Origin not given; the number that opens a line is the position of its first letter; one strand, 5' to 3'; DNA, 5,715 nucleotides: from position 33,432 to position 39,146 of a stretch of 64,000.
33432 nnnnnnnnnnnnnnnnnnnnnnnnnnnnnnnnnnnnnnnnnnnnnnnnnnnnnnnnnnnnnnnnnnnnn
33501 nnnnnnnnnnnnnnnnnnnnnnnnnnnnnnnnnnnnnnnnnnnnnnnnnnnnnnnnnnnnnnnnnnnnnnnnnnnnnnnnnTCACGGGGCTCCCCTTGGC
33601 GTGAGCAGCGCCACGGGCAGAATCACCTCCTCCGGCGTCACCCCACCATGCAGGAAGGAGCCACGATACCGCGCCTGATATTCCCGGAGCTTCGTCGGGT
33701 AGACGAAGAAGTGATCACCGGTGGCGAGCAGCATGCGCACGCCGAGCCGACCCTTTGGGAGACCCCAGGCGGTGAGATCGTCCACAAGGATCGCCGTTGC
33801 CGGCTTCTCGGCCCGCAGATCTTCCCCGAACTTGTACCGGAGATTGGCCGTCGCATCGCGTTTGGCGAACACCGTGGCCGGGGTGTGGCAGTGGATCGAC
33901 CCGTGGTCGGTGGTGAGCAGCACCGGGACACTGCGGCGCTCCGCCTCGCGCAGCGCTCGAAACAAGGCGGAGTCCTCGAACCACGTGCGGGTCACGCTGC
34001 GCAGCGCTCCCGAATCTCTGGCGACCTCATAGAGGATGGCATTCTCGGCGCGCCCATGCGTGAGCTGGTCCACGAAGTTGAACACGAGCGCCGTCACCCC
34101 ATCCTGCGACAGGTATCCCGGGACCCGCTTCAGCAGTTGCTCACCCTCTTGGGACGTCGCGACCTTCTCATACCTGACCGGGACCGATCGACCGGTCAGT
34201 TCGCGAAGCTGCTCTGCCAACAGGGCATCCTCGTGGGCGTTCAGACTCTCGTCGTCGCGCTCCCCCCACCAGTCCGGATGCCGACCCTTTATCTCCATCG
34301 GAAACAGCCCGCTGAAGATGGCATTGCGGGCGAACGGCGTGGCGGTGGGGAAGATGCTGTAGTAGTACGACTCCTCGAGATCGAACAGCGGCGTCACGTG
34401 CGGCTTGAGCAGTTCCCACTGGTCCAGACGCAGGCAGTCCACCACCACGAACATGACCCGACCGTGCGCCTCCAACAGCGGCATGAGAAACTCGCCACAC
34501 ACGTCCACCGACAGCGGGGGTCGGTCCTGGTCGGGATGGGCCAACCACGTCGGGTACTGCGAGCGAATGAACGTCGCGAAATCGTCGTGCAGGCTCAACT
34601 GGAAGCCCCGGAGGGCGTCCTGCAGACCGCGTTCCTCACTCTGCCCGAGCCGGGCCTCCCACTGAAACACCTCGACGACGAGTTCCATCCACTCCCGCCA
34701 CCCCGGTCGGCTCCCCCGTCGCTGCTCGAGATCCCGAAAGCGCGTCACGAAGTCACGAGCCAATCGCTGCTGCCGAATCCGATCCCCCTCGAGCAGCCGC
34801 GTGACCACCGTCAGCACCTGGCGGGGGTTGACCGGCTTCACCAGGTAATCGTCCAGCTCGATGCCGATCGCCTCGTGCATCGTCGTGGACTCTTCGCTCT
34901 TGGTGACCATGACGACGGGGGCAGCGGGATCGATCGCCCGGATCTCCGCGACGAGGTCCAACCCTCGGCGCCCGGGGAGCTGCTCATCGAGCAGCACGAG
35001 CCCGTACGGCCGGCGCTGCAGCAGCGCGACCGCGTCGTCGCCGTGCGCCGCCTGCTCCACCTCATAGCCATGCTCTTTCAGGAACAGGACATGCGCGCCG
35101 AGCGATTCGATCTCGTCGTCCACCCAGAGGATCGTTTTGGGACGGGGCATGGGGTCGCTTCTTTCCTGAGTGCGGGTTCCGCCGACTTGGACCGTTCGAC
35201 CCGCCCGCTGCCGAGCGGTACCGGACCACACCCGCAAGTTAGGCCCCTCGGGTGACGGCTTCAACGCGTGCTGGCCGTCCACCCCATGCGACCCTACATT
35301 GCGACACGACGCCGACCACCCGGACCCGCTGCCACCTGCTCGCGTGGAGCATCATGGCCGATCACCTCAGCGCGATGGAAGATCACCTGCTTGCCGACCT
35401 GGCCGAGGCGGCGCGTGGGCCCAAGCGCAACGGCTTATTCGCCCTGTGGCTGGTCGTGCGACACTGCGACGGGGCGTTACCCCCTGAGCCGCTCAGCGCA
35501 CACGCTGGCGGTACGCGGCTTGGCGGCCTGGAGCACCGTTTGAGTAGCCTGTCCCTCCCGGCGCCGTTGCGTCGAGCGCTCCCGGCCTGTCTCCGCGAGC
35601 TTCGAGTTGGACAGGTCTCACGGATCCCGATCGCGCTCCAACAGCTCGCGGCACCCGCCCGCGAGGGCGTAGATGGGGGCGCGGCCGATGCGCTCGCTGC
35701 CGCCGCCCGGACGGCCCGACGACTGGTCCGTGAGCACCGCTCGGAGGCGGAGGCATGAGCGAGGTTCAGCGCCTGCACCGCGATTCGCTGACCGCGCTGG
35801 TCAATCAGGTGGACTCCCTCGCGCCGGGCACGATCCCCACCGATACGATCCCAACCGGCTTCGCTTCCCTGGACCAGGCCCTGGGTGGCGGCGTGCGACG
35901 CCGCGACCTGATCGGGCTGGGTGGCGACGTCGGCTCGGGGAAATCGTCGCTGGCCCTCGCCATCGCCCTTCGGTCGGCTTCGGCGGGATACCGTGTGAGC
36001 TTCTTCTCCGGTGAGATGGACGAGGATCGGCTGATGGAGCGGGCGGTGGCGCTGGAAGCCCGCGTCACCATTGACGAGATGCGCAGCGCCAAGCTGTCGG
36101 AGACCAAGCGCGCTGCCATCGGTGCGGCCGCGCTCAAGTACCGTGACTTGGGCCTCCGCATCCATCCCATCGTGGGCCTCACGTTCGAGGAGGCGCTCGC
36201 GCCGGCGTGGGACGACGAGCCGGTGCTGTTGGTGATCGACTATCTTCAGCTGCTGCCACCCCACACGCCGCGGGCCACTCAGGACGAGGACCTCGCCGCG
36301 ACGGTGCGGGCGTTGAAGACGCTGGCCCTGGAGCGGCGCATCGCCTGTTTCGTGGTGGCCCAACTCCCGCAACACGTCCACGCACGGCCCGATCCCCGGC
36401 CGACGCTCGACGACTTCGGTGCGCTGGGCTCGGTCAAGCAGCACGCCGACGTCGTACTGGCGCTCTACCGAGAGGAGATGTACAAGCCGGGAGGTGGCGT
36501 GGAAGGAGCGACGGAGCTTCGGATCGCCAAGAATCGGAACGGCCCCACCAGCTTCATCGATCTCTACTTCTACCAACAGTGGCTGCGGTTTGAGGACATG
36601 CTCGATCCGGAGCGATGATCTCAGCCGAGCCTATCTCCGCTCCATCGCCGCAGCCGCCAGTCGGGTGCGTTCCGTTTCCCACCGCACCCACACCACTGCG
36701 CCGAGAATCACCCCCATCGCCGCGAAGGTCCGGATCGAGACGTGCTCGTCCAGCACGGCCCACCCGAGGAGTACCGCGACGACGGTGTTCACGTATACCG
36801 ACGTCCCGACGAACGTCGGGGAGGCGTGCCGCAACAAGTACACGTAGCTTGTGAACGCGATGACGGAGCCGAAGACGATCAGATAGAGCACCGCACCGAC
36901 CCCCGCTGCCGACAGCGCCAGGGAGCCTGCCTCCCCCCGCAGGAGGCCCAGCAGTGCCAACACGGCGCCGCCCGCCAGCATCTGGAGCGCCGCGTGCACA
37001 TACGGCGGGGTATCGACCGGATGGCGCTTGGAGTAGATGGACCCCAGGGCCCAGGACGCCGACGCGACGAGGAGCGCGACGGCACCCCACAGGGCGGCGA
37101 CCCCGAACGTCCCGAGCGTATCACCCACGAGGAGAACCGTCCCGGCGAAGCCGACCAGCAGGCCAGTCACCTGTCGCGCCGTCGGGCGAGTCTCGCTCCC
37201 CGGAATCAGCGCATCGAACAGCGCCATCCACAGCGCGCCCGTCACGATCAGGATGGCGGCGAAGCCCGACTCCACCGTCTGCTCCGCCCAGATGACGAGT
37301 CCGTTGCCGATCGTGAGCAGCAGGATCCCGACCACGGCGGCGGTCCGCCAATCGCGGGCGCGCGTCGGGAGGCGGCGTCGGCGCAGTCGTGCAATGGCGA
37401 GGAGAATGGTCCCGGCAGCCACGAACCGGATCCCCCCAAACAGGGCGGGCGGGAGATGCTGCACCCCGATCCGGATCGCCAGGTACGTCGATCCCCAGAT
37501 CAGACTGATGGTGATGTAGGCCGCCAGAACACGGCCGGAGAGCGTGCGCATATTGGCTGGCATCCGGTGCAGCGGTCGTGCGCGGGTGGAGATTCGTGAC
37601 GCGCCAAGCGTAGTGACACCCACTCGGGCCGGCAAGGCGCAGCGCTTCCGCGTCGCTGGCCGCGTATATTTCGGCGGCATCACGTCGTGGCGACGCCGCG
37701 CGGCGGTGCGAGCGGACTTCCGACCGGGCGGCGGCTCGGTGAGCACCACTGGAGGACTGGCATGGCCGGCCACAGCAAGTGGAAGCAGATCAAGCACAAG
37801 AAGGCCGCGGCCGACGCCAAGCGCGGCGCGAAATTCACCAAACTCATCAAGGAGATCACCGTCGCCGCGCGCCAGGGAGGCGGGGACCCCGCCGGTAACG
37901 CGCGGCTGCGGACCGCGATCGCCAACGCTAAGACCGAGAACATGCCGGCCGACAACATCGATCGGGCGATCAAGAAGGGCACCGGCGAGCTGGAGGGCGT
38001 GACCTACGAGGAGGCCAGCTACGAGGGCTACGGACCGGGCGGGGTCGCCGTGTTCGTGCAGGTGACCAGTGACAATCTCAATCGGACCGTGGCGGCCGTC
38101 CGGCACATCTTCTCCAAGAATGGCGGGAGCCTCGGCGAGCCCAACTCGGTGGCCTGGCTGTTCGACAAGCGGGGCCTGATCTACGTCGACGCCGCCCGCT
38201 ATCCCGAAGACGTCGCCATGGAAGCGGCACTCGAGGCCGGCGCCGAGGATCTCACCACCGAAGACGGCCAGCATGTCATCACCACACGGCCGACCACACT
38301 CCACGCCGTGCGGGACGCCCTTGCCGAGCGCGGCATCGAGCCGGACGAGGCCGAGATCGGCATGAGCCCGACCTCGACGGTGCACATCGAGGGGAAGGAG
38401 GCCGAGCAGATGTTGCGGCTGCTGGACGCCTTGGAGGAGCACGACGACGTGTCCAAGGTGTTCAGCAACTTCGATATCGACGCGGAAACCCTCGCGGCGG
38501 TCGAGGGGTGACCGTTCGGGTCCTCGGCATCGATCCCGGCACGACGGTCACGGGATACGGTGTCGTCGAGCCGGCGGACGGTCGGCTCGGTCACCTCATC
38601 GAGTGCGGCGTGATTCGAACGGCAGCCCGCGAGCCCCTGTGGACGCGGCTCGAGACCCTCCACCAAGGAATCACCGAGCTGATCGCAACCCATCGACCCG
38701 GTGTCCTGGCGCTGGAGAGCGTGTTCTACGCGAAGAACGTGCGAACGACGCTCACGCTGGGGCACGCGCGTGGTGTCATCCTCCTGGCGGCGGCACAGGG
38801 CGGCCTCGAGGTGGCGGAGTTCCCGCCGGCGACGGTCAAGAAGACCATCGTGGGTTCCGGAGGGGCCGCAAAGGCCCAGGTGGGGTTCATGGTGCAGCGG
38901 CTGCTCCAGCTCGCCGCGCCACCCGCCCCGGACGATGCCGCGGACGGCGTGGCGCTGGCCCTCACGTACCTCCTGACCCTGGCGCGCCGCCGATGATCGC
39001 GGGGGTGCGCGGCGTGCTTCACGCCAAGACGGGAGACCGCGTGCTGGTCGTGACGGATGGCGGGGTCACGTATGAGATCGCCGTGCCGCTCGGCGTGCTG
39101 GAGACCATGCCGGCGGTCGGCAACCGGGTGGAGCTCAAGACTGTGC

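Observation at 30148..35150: Orphan REC-PglZ (PorX-like) response regulator heading an operon with an MsbA-like exporter, a class V aminotransferase and a HIT protein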

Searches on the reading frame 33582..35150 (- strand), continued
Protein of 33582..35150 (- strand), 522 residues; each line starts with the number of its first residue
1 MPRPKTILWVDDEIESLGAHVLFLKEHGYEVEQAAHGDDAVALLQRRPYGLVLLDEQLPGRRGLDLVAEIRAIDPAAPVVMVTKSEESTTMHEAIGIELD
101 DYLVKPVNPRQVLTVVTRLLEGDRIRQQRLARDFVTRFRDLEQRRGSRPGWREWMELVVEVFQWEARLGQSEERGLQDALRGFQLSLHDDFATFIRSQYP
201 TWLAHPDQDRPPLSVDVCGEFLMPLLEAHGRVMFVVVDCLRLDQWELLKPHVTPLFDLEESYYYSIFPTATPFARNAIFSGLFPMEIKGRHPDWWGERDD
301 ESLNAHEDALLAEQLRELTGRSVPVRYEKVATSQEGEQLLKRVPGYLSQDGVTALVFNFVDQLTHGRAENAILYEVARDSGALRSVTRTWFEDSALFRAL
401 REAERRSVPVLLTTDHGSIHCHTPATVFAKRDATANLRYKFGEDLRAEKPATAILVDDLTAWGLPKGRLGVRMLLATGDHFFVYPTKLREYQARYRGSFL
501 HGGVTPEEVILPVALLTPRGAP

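Call 62: search_protein_families(library=ncbifam, proteins=[L076:8604-9860:+, L061:8487-9905:+, L044:13450-14397:+, L016:8890-9924:-, L007:15067-16164:+, L056:16198-17256:+, L010:5519-6499:+, L044:14446-15234:+], max_evalue=0.00001)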
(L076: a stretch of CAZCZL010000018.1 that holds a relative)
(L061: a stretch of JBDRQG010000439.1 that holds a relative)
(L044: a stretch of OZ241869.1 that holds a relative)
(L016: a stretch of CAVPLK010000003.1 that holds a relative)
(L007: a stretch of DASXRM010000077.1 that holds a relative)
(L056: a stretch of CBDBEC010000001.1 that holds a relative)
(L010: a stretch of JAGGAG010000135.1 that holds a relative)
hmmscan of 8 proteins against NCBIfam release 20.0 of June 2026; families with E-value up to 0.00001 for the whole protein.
L076:8604-9860:+ (418 aa): 56 families (the best 25 are shown)
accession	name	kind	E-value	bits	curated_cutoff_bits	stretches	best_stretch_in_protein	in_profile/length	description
NF008468.0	PRK11360.1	equivalog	1.4e-31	109.5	646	1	200-417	403-611/616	two-component system sensor histidine kinase AtoS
NF007688.0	PRK10364.1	equivalog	5.7e-28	97.9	479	1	185-417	232-454/460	two-component system sensor histidine kinase ZraS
NF008312.0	PRK11100.1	equivalog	9.3e-19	67.6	356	1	199-414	262-474/477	two-component system sensor histidine kinase CreC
NF053867.1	SprKinKinDBac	equivalog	1.5e-15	56.7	775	1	196-415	289-498/500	sporulation kinase KinD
TIGR02966.1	phoR_proteo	equivalog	8e-15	54.7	334.2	1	200-393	121-315/333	phosphate regulon sensor histidine kinase PhoR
NF047496.1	HK_LIC11548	equivalog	9.4e-15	54.4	750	1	193-413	360-588/589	LIC_11548 family sensor histidine kinase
NF046044.1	PnpS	equivalog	1.1e-14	54.3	400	1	49-413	26-390/390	two-component system histidine kinase PnpS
NF008298.1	PRK11086.1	subfamily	1.5e-14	53.4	520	1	309-417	423-528/529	DcuS/MalK family sensor histidine kinase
NF052574.1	HisKinEspCMyxo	equivalog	4.7e-14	51.5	1200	1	299-416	519-639/785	serine histidine kinase EspC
TIGR02916.1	PEP_his_kin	equivalog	5.1e-14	51.8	300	1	231-413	506-679/679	XrtA/PEP-CTERM system histidine kinase PrsK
TIGR01386.1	cztS_silS_copS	subfamily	6e-14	51.9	292.55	1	199-413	247-457/457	heavy metal sensor histidine kinase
NF008293.1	PRK11073.1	equivalog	1.6e-13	50.6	240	1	198-414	135-347/349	nitrogen regulation protein NR(II)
NF041777.1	sens_FixL_Rhizob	equivalog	2e-13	49.8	850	1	317-416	385-483/485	sensor protein FixL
NF006800.0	PRK09303.1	equivalog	2.3e-13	49.8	342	1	266-415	229-378/383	histidine kinase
NF038348.1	T2SS_HK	subfamily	4.5e-13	48.5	450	1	297-413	458-572/574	histidine kinase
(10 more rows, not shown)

L061:8487-9905:+ (472 aa): 73 families (the best 25 are shown)
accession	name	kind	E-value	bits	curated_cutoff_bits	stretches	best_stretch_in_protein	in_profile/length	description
NF008468.0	PRK11360.1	equivalog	7.3e-60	203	646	1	237-465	381-609/616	two-component system sensor histidine kinase AtoS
NF007688.0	PRK10364.1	equivalog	2.2e-46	158.5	479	1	234-468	222-455/460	two-component system sensor histidine kinase ZraS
NF052574.1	HisKinEspCMyxo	equivalog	4.3e-41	140.9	1200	1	233-466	401-639/785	serine histidine kinase EspC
NF038348.1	T2SS_HK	subfamily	9.6e-41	139.8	450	2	300-464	410-573/574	histidine kinase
NF053867.1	SprKinKinDBac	equivalog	1.2e-39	136.2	775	1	246-465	280-498/500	sporulation kinase KinD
NF046020.1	HisKinCckABruc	equivalog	3e-38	131.3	1000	1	221-463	452-706/868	cell cycle histidine kinase CckA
NF010411.0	PRK13837.1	equivalog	3.2e-37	128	647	1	187-466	392-677/828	two-component system VirA-like sensor kinase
NF052573.1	HisKinEspAMyxo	equivalog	1.7e-35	122.2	1400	1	236-464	368-611/755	serine histidine kinase EspA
NF047466.1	hybrid_RR_LvrB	exception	6.5e-34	117.7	500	1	216-463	116-375/377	hybrid histidine kinase/response regulator LvrB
NF047497.1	HK_LIC_12097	equivalog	4.1e-31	108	500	1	239-464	137-366/367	LIC_12097 family sensor histidine kinase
NF046044.1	PnpS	equivalog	9.5e-31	107.2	400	1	254-463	172-390/390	two-component system histidine kinase PnpS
NF046026.1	HisKinCckACaul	equivalog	1e-30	106.5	1000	1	237-466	287-534/678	cell cycle histidine kinase CckA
NF010076.0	PRK13557.1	subfamily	3e-29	101.8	631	1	230-469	141-399/540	histidine kinase famiy protein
NF047794.1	HisKinPtgB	equivalog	8.7e-29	100.3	1000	1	230-449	420-639/656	two-component system sensor histidine kinase PgtB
TIGR02916.1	PEP_his_kin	equivalog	4.9e-28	98.1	300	1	90-463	326-679/679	XrtA/PEP-CTERM system histidine kinase PrsK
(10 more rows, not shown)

L044:13450-14397:+ (315 aa): 17 families
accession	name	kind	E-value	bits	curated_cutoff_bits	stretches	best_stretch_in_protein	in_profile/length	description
NF006270.0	PRK08419.1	equivalog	1.6e-32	113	248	1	18-299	8-290/298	lipid A biosynthesis lauroyl acyltransferase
NF005919.0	PRK07920.1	equivalog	3.3e-32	111.8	209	1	12-289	7-285/311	phosphatidylinositol mannoside acyltransferase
TIGR02207.1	lipid_A_htrB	subfamily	7.5e-32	110.9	297.8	1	27-301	25-295/303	LpxL/LpxP family Kdo(2)-lipid IV(A) lauroyl/palmitoleoyl acyltransferase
NF005120.0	PRK06553.1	equivalog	7.9e-32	110.8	273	1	26-297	33-306/308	lipid A biosynthesis lauroyl acyltransferase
NF006437.0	PRK08733.1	equivalog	1e-30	107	540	1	24-300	28-297/306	LpxL/LpxP family Kdo(2)-lipid IV(A) lauroyl/palmitoleoyl acyltransferase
NF006487.0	PRK08905.1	equivalog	1.8e-30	106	281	1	23-303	6-279/290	lysophospholipid acyltransferase family protein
NF004190.0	PRK05645.1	equivalog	4.7e-26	91.6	377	1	28-303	17-289/295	lysophospholipid acyltransferase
NF005399.0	PRK06946.1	subfamily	2.4e-25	89.4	343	1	27-304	17-289/294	lipid A biosynthesis lauroyl acyltransferase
NF006432.0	PRK08706.1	equivalog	1.2e-24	87.1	384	1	29-303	13-283/289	lipid A biosynthesis lauroyl acyltransferase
NF004191.0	PRK05646.1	equivalog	3.6e-23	82.2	491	1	30-304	31-301/310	lipid A biosynthesis lauroyl acyltransferase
NF005340.0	PRK06860.1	subfamily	1.3e-22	80.4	398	1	29-297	33-297/309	lipid A biosynthesis lauroyl acyltransferase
NF006438.0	PRK08734.1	equivalog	7.8e-22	77.7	363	1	20-298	10-286/305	lauroyl acyltransferase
NF006507.0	PRK08943.1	subfamily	7.9e-21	74.4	337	1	27-293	37-300/322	lipid A biosynthesis (KDO)2-(lauroyl)-lipid IVA acyltransferase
NF005952.0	PRK08025.1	equivalog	3.2e-17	62.6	517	1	34-304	36-300/306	kdo(2)-lipid IV(A) palmitoleoyltransferase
TIGR02208.1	lipid_A_msbB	equivalog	3.5e-17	62.6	336.05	1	28-304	28-300/305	lauroyl-Kdo(2)-lipid IV(A) myristoyltransferase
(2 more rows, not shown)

L016:8890-9924:- (344 aa): 6 families
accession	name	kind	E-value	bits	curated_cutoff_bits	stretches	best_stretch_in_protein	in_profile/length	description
TIGR02195.1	heptsyl_trn_II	equivalog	1.9e-38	132.5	134.6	1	11-340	1-337/339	lipopolysaccharide heptosyltransferase II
TIGR02193.1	heptsyl_trn_I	equivalog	9.6e-33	113.7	185.3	1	11-285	1-285/320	lipopolysaccharide heptosyltransferase I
TIGR02201.1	heptsyl_trn_III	equivalog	3.1e-26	92.3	170.2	2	156-300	159-304/344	putative lipopolysaccharide heptosyltransferase III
NF008162.0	PRK10916.1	equivalog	1.6e-22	80.2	569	1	11-340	2-342/348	ADP-heptose--LPS heptosyltransferase RfaF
NF007742.0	PRK10422.1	equivalog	2.2e-20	72.8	467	2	161-287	166-294/352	lipopolysaccharide core heptosyltransferase RfaQ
NF008204.0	PRK10964.1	equivalog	1.2e-12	47.7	437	1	189-284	187-282/322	lipopolysaccharide heptosyltransferase RfaC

L007:15067-16164:+ (365 aa): 23 families
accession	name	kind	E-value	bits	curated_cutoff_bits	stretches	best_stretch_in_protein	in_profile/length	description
TIGR03088.1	stp2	hypoth_equivalog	1.3e-30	106.7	409.05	1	143-361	152-373/374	TIGR03088 family PEP-CTERM/XrtA system glycosyltransferase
NF041876.1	EPS_EpsE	equivalog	7.2e-30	104.5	400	1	182-349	211-384/389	exopolysaccharide biosynthesis GT4 family glycosyltransferase EpsE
NF007640.0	PRK10307.1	subfamily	3.3e-21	75.7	276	1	155-362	198-408/411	WcaI family glycosyltransferase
TIGR03999.1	thiol_BshA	equivalog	4.2e-21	75.3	273.7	1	156-362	172-374/375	N-acetyl-alpha-D-glucosaminyl L-malate synthase BshA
TIGR04063.1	stp3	hypoth_equivalog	9.7e-19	67.5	442.05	1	156-362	185-396/397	TIGR04063 family PEP-CTERM/XrtA system glycosyltransferase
TIGR02149.1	glgA_Coryne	subfamily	4.5e-16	59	302.4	1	156-350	174-379/391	glycogen synthase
TIGR03449.1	mycothiol_MshA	equivalog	8.7e-16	57.8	462.5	1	156-359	193-401/406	D-inositol-3-phosphate glycosyltransferase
NF053787.1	GlcN_PG_synth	equivalog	9.2e-16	57.6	480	1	157-361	170-359/361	N-acetylglucosaminyl phosphatidylglycerol synthase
NF047684.1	TeichurnBiosyTuaC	equivalog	1e-14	54.3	550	1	143-349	177-377/391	teichuronic acid biosynthesis protein TuaC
TIGR04005.1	wcaL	equivalog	2.4e-13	49.7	537.6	1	176-349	213-394/406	colanic acid biosynthesis glycosyltransferase WcaL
TIGR04047.1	MSMEG_0565_glyc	hypoth_equivalog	1.2e-12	47.6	259.85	1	152-336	160-351/373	MSMEG_0565 family glycosyltransferase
NF038229.1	Glyco4_Geo_Pelo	equivalog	2.4e-12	46.6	400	1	181-362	156-337/338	GPMC system family 4 glycosyltransferase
NF038295.1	EPS_HpsP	equivalog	2.1e-11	43.5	550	1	171-347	193-373/388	hormogonium polysaccharide biosynthesis glycosyltransferase HpsP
NF012028.0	PRK15484.1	subfamily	3.2e-09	36.3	618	1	156-359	166-376/380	lipopolysaccharide N-acetylglucosaminyltransferase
TIGR04157.1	glyco_rSAM_CFB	subfamily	6e-09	35.4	400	1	156-354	198-402/406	TIGR04157 family glycosyltransferase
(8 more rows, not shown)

L056:16198-17256:+ (352 aa): 0 families

L010:5519-6499:+ (326 aa): 0 families

L044:14446-15234:+ (262 aa): 2 families
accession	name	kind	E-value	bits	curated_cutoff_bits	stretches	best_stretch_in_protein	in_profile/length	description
NF007986.1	PRK10714.1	equivalog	5.6e-10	38.7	529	1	16-145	8-132/316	undecaprenyl-phosphate 4-deoxy-4-formamido-L-arabinose transferase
NF010496.0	PRK13915.1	equivalog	9.3e-07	28.2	262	1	14-62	31-79/307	glucosyl-3-phosphoglycerate synthase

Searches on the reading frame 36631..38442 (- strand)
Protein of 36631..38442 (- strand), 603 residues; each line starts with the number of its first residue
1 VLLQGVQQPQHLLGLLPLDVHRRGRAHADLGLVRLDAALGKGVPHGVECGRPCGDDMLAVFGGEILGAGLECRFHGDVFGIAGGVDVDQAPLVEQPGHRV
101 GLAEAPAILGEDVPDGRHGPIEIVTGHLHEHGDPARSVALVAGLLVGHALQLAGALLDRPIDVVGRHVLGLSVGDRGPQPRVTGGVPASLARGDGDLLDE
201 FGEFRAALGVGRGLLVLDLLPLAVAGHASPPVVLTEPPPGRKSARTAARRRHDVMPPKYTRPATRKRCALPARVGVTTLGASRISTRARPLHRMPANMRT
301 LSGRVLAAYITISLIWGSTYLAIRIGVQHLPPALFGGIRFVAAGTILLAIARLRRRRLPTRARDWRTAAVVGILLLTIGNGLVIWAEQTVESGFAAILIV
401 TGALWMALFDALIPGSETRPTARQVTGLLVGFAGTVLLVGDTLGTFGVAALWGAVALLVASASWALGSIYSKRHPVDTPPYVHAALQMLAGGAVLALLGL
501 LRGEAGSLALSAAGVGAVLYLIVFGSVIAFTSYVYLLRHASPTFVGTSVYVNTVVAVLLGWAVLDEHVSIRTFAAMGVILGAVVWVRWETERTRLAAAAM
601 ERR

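Call 11: search_protein_families(library=pfam, proteins=[window:36631-38442:-], max_evalue=0.001)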
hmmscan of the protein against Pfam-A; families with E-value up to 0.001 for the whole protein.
window:36631-38442:- (603 aa): 1 family
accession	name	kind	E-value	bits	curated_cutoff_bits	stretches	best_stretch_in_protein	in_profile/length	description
PF00892.27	EamA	-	8.1e-36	123.7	28.2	2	451-586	1-133/135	EamA-like transporter family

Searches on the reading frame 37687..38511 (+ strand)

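Call 11: search_protein_families(library=pfam, proteins=[window:37687-38511:+], max_evalue=0.001)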
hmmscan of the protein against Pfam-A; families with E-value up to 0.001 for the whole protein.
window:37687-38511:+ (274 aa): 2 families
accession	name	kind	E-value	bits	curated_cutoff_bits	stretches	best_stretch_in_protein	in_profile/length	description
PF01709.26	Transcrip_reg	-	1.7e-56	190.8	27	1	107-262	1-160/160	TACO1/YebC second and third domain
PF20772.2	TACO1_YebC_N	-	9e-34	116.2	36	1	30-101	1-73/73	TACO1/YebC protein N-terminal domain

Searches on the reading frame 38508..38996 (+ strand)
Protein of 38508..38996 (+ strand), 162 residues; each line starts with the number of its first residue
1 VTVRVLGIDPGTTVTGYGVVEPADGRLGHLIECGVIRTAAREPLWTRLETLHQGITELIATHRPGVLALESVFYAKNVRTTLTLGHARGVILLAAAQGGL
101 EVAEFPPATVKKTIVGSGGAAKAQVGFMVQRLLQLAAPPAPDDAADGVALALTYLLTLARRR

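Call 11: search_protein_families(library=pfam, proteins=[window:38508-38996:+], max_evalue=0.001)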
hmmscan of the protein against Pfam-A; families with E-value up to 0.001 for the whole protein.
window:38508-38996:+ (162 aa): 1 family
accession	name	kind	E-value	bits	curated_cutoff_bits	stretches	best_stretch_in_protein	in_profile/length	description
PF02075.23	RuvC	-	1.3e-46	158.6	22.2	1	5-153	1-147/148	Crossover junction endodeoxyribonuclease RuvC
